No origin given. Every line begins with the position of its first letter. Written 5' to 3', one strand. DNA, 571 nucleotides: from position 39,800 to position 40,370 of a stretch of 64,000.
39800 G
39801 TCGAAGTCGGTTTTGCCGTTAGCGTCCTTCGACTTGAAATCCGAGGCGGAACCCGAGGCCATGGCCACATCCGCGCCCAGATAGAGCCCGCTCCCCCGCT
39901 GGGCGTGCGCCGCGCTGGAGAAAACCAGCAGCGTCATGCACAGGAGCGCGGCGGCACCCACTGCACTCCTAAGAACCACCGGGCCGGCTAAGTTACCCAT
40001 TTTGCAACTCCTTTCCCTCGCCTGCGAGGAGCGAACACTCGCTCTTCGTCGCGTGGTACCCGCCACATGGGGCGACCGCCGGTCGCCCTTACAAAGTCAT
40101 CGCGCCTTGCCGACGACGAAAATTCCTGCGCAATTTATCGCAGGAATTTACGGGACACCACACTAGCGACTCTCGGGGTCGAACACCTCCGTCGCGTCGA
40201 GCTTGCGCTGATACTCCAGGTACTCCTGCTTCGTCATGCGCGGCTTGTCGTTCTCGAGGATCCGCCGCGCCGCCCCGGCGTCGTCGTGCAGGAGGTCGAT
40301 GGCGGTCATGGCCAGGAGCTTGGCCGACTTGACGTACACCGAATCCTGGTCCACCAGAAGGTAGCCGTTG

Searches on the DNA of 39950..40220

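Call 19: search_rna_families(source=window, start=39950, end=40220, threshold=evalue, max_evalue=10)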
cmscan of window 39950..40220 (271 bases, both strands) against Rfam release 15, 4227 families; matches with E-value up to 10: 3.
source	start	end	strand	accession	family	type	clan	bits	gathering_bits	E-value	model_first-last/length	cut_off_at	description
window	40061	40144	-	RF02869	ncS025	Gene; sRNA;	-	19.2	46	0.26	1-85/85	no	Burkholderia sRNA 25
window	40117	40152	+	RF03442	mir-4003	Gene; miRNA;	-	15.5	70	3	1-58/58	no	mir-4003 microRNA precursor family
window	40120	40150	-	RF03442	mir-4003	Gene; miRNA;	-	14.4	70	6.1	12-47/58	no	mir-4003 microRNA precursor family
